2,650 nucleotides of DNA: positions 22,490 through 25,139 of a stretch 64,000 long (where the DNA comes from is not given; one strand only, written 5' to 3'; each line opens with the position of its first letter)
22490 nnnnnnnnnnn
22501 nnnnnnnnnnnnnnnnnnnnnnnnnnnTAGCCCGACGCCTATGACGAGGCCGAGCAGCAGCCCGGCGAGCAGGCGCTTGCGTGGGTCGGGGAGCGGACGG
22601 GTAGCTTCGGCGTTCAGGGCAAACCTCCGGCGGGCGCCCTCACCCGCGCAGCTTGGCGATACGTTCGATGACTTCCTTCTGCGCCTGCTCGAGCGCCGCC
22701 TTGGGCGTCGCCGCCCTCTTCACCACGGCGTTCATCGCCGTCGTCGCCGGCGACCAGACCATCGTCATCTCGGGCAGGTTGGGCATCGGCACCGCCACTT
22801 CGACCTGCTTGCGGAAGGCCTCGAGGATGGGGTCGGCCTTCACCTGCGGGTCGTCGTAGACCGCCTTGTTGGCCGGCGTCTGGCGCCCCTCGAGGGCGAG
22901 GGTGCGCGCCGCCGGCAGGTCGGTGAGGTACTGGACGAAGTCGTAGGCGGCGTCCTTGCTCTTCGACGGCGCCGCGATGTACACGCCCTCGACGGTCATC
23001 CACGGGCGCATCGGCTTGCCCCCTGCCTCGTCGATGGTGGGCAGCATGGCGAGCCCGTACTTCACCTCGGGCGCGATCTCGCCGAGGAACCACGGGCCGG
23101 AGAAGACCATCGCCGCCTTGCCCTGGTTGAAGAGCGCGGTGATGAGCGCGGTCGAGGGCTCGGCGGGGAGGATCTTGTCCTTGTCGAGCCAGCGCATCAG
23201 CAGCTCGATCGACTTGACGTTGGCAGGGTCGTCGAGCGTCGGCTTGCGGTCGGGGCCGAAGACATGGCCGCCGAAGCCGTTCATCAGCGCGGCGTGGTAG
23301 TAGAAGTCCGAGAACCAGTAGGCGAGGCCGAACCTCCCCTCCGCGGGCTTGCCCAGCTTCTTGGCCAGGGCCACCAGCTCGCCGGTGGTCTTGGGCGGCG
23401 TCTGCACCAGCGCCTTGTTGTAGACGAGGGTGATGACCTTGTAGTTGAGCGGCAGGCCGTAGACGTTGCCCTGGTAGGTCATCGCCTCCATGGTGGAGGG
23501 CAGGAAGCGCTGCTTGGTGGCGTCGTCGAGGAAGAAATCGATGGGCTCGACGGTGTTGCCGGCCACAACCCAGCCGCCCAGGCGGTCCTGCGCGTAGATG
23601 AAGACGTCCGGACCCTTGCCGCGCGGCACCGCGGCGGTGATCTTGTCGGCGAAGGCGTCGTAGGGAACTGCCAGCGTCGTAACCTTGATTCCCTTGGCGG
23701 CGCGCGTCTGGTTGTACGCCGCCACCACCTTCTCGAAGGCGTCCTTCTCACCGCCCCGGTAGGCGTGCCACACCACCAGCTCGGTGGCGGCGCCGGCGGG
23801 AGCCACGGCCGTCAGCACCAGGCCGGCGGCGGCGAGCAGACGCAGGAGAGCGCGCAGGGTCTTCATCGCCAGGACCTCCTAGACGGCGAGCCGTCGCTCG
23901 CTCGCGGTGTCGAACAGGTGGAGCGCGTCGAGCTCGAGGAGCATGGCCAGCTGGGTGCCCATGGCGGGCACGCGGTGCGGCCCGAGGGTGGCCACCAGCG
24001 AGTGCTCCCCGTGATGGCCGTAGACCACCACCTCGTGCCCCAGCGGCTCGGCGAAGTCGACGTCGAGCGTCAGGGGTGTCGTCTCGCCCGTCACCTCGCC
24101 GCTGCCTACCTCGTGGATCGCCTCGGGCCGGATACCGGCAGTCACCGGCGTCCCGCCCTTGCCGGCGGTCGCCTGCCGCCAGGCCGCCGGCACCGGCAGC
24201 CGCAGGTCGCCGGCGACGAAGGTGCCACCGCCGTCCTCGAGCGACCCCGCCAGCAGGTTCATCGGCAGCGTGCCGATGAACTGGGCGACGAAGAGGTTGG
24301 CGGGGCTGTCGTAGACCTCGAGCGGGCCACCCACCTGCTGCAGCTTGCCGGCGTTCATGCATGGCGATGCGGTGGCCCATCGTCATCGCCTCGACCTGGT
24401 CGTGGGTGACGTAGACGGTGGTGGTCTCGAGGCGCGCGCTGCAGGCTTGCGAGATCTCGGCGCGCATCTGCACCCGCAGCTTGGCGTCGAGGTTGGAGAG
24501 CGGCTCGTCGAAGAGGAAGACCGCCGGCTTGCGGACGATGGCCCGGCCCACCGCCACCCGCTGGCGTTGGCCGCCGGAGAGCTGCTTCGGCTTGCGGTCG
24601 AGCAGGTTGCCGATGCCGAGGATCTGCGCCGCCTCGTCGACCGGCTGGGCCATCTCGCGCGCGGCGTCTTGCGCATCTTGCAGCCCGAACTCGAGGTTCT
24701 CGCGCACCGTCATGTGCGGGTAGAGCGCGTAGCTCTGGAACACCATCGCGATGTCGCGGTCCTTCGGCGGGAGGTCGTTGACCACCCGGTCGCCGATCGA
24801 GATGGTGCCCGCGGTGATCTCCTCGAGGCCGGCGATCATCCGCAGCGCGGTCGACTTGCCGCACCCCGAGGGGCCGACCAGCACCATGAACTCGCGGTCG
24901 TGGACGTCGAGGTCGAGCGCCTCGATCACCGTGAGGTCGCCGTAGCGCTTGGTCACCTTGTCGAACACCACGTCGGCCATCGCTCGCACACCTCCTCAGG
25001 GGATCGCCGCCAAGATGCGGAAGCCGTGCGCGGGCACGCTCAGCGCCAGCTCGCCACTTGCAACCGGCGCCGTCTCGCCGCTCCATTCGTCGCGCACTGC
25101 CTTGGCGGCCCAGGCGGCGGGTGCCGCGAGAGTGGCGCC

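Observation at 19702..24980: Inner-membrane MalFGK-like importer riddled with frameshifts while flanking amylases and the binding protein are intact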

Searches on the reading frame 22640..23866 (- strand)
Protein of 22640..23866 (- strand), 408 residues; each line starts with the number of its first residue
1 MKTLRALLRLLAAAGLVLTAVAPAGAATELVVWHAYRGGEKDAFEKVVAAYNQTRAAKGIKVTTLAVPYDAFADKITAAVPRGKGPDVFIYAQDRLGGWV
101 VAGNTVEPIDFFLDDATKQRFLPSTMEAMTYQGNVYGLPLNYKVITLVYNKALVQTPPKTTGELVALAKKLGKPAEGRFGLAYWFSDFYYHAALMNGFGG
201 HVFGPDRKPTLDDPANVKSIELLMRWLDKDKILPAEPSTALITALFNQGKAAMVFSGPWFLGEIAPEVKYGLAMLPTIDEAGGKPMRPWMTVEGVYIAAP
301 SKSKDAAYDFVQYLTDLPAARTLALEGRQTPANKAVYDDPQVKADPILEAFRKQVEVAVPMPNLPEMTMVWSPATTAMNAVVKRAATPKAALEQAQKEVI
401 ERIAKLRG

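Call 5: find_encoding_contigs(protein=window:22640-23866:-, flank=10000, max_places=10)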
Protein window:22640-23866:- (408 aa): no gene with exactly this product is on record in the collection.

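Call 6: search_protein_families(library=pfam, proteins=[window:22640-23866:-])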
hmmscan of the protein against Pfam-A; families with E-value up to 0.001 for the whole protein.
window:22640-23866:- (408 aa): 2 families
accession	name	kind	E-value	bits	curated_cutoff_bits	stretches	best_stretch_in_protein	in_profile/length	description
PF01547.30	SBP_bac_1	-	3.8e-37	129.4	26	1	40-316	4-302/307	Bacterial extracellular solute-binding protein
PF13416.11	SBP_bac_8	-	1.5e-34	120.5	27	1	47-349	2-278/279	Bacterial extracellular solute-binding protein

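Call 7: find_related_loci(query=window:22640-23866:-, collection=genome_contigs, flank=10000)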
Query window:22640-23866:- (408 aa) in genome_contigs; peptide patterns used: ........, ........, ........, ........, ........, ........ (x = any residue, [..] = any of these).
213 stretches matched a pattern; 151 encode a relative of the query (tblastn E <= 1e-3); the best 80 are kept; 80 distinct loci.
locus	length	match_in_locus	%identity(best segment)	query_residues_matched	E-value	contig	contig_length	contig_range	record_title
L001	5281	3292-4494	76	9-406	0e+0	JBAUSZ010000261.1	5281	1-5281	MAG: Thermoanaerobaculia bacterium isolate MFD02237_ilm_asm_bin7 k127_22339, whole genome shotgun sequence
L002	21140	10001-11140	76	28-407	0e+0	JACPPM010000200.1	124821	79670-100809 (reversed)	MAG: Acidobacteria bacterium isolate NC_groundwater_627_Ag_B-0.1um_62_56 B_1_S1_Biohub_coassembly_k141_2952381, whole ge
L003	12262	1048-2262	75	1-407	0e+0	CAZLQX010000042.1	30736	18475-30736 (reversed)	MAG TPA_asm: uncultured Holophagales bacterium isolate binchicken_co22_26 genome assembly, contig: NODE_1570_length_3073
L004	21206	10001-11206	75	1-407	0e+0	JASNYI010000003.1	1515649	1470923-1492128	MAG: Thermoanaerobaculia bacterium isolate ACID-3 HKU-EGSB-ACID-3_3, whole genome shotgun sequence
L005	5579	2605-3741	78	29-407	0e+0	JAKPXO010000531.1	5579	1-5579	MAG: Acidobacteriota bacterium isolate USPA_metabat.87 k141_83223, whole genome shotgun sequence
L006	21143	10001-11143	78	25-407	0e+0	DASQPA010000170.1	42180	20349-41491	MAG TPA_asm: Thermoanaerobaculia bacterium isolate SMAG_U10817 k141_938964, whole genome shotgun sequence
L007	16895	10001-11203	73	1-407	0e+0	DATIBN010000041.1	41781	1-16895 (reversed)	MAG TPA_asm: Thermoanaerobaculia bacterium isolate SMAG_U16291 k141_2360975, whole genome shotgun sequence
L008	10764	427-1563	78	29-407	0e+0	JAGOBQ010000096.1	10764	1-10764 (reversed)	MAG: Thermoanaerobaculia bacterium isolate Go_UH_bin_178 Go_UH_8117_length_10764_cov_3.609852, whole genome shotgun sequ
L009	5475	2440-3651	73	3-407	0e+0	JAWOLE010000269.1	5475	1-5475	MAG: Thermoanaerobaculia bacterium isolate bin_228 c_000046484951, whole genome shotgun sequence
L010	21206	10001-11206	72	4-407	0e+0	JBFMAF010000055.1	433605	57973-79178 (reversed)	MAG: Acidobacteriota bacterium isolate MAG131 MAG131_55, whole genome shotgun sequence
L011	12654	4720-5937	74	5-407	0e+0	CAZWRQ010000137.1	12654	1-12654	MAG TPA_asm: uncultured Holophagales bacterium isolate binchicken_co269_231 genome assembly, contig: NODE_4849_length_12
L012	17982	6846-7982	77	29-407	0e+0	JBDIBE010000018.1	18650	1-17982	MAG: Thermoanaerobaculia bacterium isolate AS-MICRO-OLR.30 NODE_11122_length_18650_cov_6.733013, whole genome shotgun se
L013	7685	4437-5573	78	29-407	0e+0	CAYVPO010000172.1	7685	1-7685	MAG TPA_asm: uncultured Holophagales bacterium isolate binchicken_co235_245 genome assembly, contig: NODE_21514_length_7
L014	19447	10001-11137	75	29-407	0e+0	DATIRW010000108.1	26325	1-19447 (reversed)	MAG TPA_asm: Thermoanaerobaculia bacterium isolate SMAG_U15913 k141_70262, whole genome shotgun sequence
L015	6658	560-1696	77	29-407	0e+0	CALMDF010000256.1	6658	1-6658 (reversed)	MAG TPA_asm: uncultured Holophagales bacterium isolate SRR5468106_bin.27_CONCOCT_v1.1_MAG genome assembly, contig: ERZ78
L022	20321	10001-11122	77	29-407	0e+0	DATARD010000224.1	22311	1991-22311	MAG TPA_asm: Thermoanaerobaculia bacterium isolate SMAG_U5484 k141_6424158, whole genome shotgun sequence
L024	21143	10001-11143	74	26-408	0e+0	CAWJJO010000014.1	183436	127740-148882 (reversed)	MAG: uncultured bacterium isolate MFD05674.bin.2.88 genome assembly, contig: contig_58330, whole genome shotgun sequence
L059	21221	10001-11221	69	1-407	0e+0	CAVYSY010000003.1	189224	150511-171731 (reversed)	MAG: uncultured delta proteobacterium isolate MFD05674.bin.2.184 genome assembly, contig: contig_107629, whole genome sh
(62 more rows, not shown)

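Call 18: find_homologous_proteins(query=window:22640-23866:-, max_evalue=1e-100)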
Query window:22640-23866:- (408 aa): 2443 proteins with E <= 1e-100 among 8000 candidates; the best 120 are listed.
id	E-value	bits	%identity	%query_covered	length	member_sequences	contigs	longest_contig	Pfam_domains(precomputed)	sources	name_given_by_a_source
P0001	9.0e-269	909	100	100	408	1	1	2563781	PF13416.12,PF01547.31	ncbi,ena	-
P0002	1.2e-236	803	89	94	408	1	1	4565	PF13416.12,PF01547.31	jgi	jgi:arabinogalactan oligomer/maltooligosaccharide transport system substrate-binding protein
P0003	1.9e-229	780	87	93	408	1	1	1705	PF13416.12,PF01547.31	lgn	-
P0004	3.2e-217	739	82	95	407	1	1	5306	PF13416.12,PF01547.31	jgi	jgi:arabinogalactan oligomer/maltooligosaccharide transport system substrate-binding protein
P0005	5.2e-211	719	80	99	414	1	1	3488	PF13416.12,PF01547.31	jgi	jgi:arabinogalactan oligomer/maltooligosaccharide transport system substrate-binding protein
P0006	1.0e-210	718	82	95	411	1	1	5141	PF13416.12,PF01547.31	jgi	jgi:arabinogalactan oligomer/maltooligosaccharide transport system substrate-binding protein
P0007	3.6e-210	716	72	63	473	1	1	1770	PF13531.12,PF13416.12,PF01547.31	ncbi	-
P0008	9.0e-210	715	81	93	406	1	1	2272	PF13416.12,PF01547.31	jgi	jgi:arabinogalactan oligomer/maltooligosaccharide transport system substrate-binding protein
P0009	2.5e-205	700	79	92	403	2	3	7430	PF13416.12,PF01547.31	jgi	jgi:arabinogalactan oligomer/maltooligosaccharide transport system substrate-binding protein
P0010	3.4e-205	700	79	93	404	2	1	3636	PF13416.12,PF01547.31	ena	-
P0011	1.6e-204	698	78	97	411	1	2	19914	PF13416.12,PF01547.31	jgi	-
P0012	4.0e-203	693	78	97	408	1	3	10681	PF13416.12,PF01547.31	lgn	-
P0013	5.3e-203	692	76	96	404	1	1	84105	PF13416.12,PF01547.31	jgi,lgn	jgi:arabinogalactan oligomer/maltooligosaccharide transport system substrate-binding protein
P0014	5.6e-203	692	78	97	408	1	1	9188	PF13416.12,PF01547.31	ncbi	ncbi:MAG: extracellular solute-binding protein [Thermoanaerobaculia bacterium]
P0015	4.2e-202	690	76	99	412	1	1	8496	PF13416.12,PF01547.31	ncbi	-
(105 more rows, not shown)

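Call 19: list_cluster_members(proteins=[P0001])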
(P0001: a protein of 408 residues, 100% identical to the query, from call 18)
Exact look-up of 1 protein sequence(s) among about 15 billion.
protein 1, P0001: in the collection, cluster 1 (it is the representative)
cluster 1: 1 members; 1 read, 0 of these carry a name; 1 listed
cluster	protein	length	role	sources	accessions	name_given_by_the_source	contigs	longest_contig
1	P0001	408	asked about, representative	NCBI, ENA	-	-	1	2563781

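Call 20: find_encoding_contigs(protein=P0002, flank=10000)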
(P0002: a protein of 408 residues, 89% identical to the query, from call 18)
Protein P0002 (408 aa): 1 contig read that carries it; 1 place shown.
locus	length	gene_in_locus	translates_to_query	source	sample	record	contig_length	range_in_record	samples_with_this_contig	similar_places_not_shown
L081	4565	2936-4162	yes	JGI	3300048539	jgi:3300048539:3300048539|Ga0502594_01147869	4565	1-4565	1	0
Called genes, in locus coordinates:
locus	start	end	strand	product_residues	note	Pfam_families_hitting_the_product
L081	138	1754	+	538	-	PF00128:Alpha-amylase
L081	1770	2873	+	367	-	PF00005:ABC_tran, PF13304:AAA_21 (faint), PF17850:CysA_C_terminal (weak), PF17912:OB_MalK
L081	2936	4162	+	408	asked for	PF01547:SBP_bac_1, PF13416:SBP_bac_8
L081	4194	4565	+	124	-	?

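Call 45: search_protein_families(library=ncbifam, proteins=[window:22640-23866:-], max_evalue=0.00001)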
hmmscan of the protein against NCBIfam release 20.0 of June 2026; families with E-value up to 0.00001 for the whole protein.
window:22640-23866:- (408 aa): 4 families
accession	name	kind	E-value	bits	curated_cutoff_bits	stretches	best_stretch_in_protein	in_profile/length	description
NF007011.0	PRK09474.1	equivalog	3e-53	181.1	291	1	8-399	10-394/396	maltose/maltodextrin ABC transporter substrate-binding protein MalE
NF053763.1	ABCarbgalBndGanS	equivalog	1.3e-50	172.5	700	1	27-403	38-415/420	galactooligosaccharide ABC transporter substrate-binding protein GanS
TIGR03850.1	bind_CPR_0540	equivalog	6.7e-11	41.5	299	0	248-351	276-381/437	carbohydrate ABC transporter substrate-binding protein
NF008211.0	PRK10974.1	equivalog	3.6e-07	29.1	411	1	9-338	8-357/439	sn-glycerol-3-phosphate ABC transporter substrate-binding protein UgpB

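Call 48: find_encoding_contigs(protein=P0004, flank=6000, max_places=2)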
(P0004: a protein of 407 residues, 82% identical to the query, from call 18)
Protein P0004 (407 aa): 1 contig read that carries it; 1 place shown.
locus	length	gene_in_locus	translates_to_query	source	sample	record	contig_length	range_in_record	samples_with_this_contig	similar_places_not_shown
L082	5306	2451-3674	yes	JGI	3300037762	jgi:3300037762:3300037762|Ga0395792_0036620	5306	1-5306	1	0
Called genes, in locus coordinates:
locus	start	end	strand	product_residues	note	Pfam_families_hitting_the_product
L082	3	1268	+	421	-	?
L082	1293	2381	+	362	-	PF00005:ABC_tran, PF02463:SMC_N (faint), PF17912:OB_MalK, PF17850:CysA_C_terminal, PF08402:TOBE_2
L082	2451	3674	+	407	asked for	PF01547:SBP_bac_1, PF13416:SBP_bac_8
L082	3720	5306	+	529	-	?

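Call 49: find_encoding_contigs(protein=P0006, flank=6000, max_places=2)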
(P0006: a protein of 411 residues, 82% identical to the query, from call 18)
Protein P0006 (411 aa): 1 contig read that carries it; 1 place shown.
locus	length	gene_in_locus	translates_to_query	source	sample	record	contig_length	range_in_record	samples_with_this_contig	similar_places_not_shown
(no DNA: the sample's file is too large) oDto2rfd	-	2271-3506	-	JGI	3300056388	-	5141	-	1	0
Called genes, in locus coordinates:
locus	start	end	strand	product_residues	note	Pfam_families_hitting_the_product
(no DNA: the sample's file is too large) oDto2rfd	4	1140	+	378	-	PF00128:Alpha-amylase, PF22460:Neopullulanase-like_C (faint)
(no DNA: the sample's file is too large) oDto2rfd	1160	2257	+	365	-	PF00005:ABC_tran, PF02463:SMC_N (faint), PF17850:CysA_C_terminal (faint), PF17912:OB_MalK, PF08402:TOBE_2 (weak)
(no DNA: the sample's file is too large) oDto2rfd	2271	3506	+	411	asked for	PF01547:SBP_bac_1, PF13416:SBP_bac_8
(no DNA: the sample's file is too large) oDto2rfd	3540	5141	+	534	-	?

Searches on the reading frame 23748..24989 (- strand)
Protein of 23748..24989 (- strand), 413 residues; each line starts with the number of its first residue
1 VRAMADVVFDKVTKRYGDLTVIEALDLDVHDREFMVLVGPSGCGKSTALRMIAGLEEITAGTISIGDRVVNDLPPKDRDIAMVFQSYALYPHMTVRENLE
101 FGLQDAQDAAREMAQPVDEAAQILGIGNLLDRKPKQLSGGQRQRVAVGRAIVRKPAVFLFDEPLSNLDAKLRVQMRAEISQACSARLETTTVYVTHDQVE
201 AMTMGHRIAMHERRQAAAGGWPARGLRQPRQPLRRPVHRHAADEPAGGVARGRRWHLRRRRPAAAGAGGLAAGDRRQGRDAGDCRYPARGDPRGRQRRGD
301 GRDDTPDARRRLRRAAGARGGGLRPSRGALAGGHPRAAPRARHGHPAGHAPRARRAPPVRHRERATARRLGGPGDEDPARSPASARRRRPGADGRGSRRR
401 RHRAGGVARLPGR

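Call 6: search_protein_families(library=pfam, proteins=[window:23748-24989:-])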
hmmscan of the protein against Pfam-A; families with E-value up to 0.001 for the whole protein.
window:23748-24989:- (413 aa): 4 families
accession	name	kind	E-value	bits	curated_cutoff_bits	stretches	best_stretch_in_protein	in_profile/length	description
PF00005.33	ABC_tran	-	2.9e-32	112.6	25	1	24-164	3-136/137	ABC transporter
PF13401.12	AAA_22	-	0.00074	20.3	27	0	31-58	4-31/130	AAA domain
PF03215.21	Rad17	-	0.00074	19.9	23.8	1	23-54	36-67/186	Rad17 P-loop domain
PF13304.12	AAA_21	-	0.00096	19.7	27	0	34-58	1-25/304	AAA domain, putative AbiEii toxin, Type IV TA system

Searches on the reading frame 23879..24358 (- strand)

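Call 6: search_protein_families(library=pfam, proteins=[window:23879-24358:-])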
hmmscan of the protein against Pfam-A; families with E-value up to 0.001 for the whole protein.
window:23879-24358:- (159 aa): 3 families
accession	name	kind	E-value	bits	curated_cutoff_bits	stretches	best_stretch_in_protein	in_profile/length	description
PF17912.7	OB_MalK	-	2.1e-10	41.8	27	1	32-81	4-53/53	MalK OB fold domain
PF17850.7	CysA_C_terminal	-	1.3e-07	32.5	29.7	1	34-82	1-42/43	CysA C-terminal regulatory domain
PF08402.16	TOBE_2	-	0.00038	20.9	21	1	75-149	2-76/76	TOBE domain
